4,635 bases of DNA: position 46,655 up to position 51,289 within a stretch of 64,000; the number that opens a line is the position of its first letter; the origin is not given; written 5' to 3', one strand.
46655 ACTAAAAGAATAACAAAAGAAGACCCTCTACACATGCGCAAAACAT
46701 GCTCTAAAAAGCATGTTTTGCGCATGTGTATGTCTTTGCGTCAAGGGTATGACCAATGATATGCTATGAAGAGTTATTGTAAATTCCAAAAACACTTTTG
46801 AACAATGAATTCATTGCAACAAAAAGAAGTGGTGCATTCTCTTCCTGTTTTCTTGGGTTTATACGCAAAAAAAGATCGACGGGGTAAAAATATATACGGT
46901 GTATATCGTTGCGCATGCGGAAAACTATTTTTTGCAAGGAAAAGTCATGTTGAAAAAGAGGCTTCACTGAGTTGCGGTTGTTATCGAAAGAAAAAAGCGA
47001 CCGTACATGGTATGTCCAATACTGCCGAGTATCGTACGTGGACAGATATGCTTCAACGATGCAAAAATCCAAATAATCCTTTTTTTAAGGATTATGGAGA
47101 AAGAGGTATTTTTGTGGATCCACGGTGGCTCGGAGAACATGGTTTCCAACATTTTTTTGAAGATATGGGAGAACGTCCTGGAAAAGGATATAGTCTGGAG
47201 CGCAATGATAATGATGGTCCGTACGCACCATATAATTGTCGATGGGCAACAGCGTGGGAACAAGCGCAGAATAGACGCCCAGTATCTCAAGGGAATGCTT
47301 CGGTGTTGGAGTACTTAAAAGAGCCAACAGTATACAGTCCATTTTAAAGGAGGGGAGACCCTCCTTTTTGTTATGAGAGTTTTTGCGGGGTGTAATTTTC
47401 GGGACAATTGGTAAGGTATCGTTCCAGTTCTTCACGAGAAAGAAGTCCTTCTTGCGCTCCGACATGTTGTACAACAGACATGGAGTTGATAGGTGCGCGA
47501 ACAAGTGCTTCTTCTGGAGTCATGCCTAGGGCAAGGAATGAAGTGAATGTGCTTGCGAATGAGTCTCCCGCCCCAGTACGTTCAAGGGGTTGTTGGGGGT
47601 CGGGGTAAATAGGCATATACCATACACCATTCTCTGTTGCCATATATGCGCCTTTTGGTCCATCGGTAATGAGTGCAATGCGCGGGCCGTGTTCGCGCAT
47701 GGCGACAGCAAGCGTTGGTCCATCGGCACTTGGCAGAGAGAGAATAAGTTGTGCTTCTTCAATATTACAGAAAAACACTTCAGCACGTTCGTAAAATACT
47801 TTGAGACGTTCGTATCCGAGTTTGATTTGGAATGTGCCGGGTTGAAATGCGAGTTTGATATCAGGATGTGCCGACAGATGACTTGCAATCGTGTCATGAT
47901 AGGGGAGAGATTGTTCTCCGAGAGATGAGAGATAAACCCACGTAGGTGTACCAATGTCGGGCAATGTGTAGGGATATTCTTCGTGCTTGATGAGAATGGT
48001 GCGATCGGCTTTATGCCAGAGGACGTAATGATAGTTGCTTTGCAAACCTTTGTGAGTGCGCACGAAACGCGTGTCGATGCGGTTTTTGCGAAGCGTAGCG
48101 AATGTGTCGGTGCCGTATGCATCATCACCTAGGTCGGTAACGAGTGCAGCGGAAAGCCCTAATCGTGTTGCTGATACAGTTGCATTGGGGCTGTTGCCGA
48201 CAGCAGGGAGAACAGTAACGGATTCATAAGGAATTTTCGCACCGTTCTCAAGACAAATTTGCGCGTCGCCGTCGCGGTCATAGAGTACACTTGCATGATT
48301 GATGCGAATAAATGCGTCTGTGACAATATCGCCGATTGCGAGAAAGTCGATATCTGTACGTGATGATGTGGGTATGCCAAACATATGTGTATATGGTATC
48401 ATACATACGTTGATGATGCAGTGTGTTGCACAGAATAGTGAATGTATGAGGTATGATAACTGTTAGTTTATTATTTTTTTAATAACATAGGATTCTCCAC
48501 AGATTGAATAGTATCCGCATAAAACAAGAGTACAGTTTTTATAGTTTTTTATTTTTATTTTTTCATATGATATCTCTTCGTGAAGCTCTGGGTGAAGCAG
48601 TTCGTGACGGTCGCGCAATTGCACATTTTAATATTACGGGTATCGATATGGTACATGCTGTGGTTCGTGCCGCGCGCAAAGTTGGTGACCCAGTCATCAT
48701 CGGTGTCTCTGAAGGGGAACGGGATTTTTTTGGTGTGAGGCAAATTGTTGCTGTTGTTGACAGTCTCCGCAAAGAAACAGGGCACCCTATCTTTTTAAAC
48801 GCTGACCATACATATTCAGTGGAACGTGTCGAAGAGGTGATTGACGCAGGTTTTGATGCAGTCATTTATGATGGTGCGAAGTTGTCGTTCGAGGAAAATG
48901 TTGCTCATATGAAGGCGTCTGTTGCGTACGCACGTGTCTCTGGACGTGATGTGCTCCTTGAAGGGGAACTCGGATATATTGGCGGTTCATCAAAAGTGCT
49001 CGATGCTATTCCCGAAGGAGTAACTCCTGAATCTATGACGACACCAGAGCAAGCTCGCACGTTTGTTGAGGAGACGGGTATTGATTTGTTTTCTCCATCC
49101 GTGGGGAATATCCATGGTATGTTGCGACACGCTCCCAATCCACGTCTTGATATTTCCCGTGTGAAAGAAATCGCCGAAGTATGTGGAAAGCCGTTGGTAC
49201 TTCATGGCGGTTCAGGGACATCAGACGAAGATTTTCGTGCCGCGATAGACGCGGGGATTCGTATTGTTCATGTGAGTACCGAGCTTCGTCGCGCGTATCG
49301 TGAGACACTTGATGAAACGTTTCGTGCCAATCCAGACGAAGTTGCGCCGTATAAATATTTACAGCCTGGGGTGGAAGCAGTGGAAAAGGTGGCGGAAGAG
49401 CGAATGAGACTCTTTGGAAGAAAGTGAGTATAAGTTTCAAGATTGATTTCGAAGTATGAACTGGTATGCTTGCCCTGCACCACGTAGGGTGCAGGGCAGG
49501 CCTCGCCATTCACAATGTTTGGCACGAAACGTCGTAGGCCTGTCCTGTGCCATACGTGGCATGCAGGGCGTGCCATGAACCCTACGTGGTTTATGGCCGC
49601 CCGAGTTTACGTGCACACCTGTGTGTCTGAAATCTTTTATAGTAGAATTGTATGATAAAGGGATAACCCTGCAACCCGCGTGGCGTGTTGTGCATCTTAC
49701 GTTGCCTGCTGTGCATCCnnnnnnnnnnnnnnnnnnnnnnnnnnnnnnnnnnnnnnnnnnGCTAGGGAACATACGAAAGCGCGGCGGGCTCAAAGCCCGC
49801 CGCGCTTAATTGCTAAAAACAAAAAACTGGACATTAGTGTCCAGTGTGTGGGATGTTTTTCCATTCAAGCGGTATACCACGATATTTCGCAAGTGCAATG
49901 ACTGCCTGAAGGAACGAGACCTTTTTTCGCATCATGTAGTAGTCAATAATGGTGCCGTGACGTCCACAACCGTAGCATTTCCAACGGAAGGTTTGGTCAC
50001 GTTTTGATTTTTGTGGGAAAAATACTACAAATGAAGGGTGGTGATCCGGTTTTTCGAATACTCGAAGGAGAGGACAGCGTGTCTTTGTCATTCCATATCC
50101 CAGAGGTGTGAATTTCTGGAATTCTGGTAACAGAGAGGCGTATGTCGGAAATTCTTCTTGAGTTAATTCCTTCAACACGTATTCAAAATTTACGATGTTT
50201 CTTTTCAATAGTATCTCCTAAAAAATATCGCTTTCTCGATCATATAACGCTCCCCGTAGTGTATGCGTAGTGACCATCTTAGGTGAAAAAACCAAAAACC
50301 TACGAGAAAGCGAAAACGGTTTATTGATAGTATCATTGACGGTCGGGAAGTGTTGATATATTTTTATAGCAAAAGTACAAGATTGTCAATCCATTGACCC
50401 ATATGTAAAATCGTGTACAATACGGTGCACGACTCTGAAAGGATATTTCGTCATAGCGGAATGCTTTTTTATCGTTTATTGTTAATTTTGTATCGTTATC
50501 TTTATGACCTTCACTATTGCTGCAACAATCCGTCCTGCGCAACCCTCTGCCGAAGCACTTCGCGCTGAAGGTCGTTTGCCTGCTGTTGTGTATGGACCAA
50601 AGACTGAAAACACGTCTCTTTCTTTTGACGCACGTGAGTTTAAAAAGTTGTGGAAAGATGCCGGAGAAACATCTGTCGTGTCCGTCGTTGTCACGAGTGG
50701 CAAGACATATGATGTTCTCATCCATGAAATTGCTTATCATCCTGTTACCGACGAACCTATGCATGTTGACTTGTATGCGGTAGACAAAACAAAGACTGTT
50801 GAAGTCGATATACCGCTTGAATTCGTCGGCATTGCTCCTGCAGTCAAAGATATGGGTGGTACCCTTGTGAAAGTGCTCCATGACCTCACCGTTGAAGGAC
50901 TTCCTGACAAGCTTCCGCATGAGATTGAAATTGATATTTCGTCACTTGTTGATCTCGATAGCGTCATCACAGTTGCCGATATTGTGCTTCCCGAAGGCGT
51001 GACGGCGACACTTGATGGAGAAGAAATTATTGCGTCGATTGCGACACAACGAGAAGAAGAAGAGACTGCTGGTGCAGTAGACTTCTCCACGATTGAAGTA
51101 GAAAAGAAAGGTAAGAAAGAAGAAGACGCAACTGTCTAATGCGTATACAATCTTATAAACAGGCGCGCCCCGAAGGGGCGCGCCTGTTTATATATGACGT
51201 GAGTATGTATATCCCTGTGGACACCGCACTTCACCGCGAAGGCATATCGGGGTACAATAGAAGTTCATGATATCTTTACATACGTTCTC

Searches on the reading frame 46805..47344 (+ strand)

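Call 21: search_protein_families(library=pfam, proteins=[window:46805-47344:+], max_evalue=0.01)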
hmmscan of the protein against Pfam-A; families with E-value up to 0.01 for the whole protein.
window:46805-47344:+ (180 aa): 1 family
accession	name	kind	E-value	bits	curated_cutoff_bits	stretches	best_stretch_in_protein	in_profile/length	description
PF09082.15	DUF1922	-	0.0019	18.8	30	1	31-62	2-31/56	Domain of unknown function (DUF1922)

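Call 36: search_protein_families(library=ncbifam, proteins=[window:46805-47344:+], max_evalue=0.01)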
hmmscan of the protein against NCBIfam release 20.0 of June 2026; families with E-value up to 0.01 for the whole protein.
window:46805-47344:+ (180 aa): 0 families

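Call 76: search_protein_families(library=phrogs, proteins=[window:46805-47344:+], max_evalue=0.001)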
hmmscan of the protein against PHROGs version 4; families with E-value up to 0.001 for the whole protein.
window:46805-47344:+ (180 aa): 5 families
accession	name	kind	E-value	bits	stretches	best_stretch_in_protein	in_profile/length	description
phrog_374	-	DNA, RNA and nucleotide metabolism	3.7e-44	152.5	1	21-159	211-354/617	HNH endonuclease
phrog_3377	-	DNA, RNA and nucleotide metabolism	3.3e-34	119.5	1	65-158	4-95/196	HNH endonuclease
phrog_8790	-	DNA, RNA and nucleotide metabolism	1.2e-31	111.5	1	66-160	16-106/241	restriction endonuclease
phrog_2081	-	DNA, RNA and nucleotide metabolism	1.1e-27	98.3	1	57-161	84-199/433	HNH endonuclease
phrog_953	-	DNA, RNA and nucleotide metabolism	5.5e-15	56.6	1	63-158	212-306/420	HNH endonuclease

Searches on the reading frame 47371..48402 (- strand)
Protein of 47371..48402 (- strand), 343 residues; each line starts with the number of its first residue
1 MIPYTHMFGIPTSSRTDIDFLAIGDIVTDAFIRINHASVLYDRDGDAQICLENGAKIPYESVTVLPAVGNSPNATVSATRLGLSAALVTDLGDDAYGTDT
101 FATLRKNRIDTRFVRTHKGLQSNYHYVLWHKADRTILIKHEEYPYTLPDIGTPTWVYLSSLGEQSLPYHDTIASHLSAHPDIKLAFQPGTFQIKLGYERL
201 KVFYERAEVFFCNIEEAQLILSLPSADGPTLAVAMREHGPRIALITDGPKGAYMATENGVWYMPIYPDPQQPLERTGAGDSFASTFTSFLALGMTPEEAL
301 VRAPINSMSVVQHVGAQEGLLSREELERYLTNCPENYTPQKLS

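Call 21: search_protein_families(library=pfam, proteins=[window:47374-48402:-], max_evalue=0.01)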
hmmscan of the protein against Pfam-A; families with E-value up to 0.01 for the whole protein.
window:47374-48402:- (343 aa): 1 family
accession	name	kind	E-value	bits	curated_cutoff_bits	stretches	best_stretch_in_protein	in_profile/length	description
PF00294.29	PfkB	-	2.7e-26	93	25.8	1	69-319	37-298/302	pfkB family carbohydrate kinase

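Call 23: find_encoding_contigs(protein=window:47371-48402:-, flank=10000, max_places=10)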
Protein window:47371-48402:- (343 aa): 2 contigs read that carry it; 1 place shown.
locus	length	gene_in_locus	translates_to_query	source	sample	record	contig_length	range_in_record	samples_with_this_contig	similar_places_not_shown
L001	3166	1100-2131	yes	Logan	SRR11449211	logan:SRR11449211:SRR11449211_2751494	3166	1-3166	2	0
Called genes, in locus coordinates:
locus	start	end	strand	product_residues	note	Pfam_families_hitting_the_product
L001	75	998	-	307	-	PF01116:F_bP_aldolase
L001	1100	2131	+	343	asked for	PF00294:PfkB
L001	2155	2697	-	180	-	-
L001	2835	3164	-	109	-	?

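Call 86: list_cluster_members(proteins=[window:47371-48399:-, window:45011-45895:+])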
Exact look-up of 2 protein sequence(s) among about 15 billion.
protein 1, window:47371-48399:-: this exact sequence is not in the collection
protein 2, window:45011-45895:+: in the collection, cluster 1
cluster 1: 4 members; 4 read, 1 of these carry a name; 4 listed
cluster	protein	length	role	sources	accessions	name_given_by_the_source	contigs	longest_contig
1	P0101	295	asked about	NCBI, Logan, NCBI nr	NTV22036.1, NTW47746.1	MAG: hypothetical protein HGB03_00515 [Candidatus Yonathbacteria bacterium] | hypothetical protein [Candidatus Yonathbacteria bacterium]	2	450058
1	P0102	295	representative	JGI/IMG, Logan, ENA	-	-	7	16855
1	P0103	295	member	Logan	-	-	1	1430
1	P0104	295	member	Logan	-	-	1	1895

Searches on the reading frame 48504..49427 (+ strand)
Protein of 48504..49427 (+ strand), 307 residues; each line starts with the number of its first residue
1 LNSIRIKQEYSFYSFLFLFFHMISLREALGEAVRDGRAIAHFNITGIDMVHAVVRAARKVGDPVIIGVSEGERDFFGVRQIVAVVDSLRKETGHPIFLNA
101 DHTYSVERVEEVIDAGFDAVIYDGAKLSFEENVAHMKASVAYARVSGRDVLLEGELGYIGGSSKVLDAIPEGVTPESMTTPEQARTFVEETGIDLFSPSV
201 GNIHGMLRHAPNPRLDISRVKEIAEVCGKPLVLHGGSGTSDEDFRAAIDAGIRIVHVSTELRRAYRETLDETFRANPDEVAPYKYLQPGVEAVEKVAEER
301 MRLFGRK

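Call 21: search_protein_families(library=pfam, proteins=[window:48504-49424:+], max_evalue=0.01)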
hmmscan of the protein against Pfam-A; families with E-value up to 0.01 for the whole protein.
window:48504-49424:+ (307 aa): 2 families
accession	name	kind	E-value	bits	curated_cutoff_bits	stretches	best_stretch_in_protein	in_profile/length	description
PF01116.26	F_bP_aldolase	-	1.7e-72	244.7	25.5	1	24-306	2-274/277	Fructose-bisphosphate aldolase class-II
PF03932.20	CutC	-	0.0038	17.2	23.3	0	42-144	66-168/202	CutC family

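Call 77: find_encoding_contigs(protein=window:48504-49427:+, flank=3000, max_places=10)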
Protein window:48504-49427:+ (307 aa): 1 contig read that carries it; 1 place shown.
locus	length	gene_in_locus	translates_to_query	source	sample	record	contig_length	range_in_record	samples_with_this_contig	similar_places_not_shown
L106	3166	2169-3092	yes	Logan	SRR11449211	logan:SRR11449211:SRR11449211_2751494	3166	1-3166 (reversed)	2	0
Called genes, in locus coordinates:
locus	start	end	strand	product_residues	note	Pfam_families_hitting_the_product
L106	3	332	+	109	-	?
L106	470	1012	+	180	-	-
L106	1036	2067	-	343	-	PF00294:PfkB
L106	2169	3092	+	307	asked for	PF01116:F_bP_aldolase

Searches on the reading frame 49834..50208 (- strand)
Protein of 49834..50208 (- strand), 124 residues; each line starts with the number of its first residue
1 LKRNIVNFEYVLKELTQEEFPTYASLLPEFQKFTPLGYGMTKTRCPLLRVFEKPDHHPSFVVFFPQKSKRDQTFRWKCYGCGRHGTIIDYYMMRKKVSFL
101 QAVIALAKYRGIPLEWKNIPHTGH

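Call 21: search_protein_families(library=pfam, proteins=[window:49837-50208:-], max_evalue=0.01)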
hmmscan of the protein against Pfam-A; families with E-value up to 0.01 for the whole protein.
window:49837-50208:- (124 aa): 1 family
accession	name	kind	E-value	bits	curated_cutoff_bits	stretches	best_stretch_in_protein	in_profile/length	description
PF01807.25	Zn_ribbon_DnaG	-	5.3e-08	33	24.9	1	55-115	41-94/98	CHC2 zinc finger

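Call 36: search_protein_families(library=ncbifam, proteins=[window:49837-50208:-], max_evalue=0.01)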
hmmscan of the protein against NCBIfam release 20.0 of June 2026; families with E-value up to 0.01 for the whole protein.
window:49837-50208:- (124 aa): 1 family
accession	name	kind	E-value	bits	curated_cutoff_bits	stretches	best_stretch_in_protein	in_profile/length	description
TIGR01391.1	dnaG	equivalog_domain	3.5e-08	32.7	283.6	1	55-118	42-98/414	DNA primase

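Call 76: search_protein_families(library=phrogs, proteins=[window:49837-50208:-], max_evalue=0.001)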
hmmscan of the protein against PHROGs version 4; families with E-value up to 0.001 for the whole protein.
window:49837-50208:- (124 aa): 4 families
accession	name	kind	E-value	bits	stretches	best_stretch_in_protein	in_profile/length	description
phrog_6444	-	DNA, RNA and nucleotide metabolism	9.2e-08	32.3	1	56-117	46-100/577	DNA primase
phrog_26824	-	unknown function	1.9e-05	24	1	53-103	33-80/868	-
phrog_11992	-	unknown function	2e-05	25.9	1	55-115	37-88/177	-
phrog_18097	-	DNA, RNA and nucleotide metabolism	2.6e-05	24.9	1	55-106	42-86/199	DNA primase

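Call 78: find_encoding_contigs(protein=window:49834-50208:-, flank=3000, max_places=10)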
Protein window:49834-50208:- (124 aa): no gene with exactly this product is on record in the collection.

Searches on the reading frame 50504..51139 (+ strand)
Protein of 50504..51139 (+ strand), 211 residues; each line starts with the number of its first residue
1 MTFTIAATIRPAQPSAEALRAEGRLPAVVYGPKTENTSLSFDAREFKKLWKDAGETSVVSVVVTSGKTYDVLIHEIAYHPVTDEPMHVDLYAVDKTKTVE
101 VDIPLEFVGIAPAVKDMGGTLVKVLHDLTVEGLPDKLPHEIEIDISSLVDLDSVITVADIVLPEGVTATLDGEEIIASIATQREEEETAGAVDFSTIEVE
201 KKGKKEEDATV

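Call 20: search_protein_families(library=pfam, proteins=[window:50504-51139:+], max_evalue=0.01)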
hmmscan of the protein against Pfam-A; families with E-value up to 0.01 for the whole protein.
window:50504-51139:+ (211 aa): 2 families
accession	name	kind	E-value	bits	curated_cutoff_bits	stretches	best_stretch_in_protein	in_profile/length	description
PF14693.11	Ribosomal_TL5_C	-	2e-21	76.6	27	1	99-182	2-83/84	Ribosomal protein TL5, C-terminal domain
PF01386.24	Ribosomal_L25p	-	9.7e-21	74.5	23.6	1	7-90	3-82/82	Ribosomal L25p family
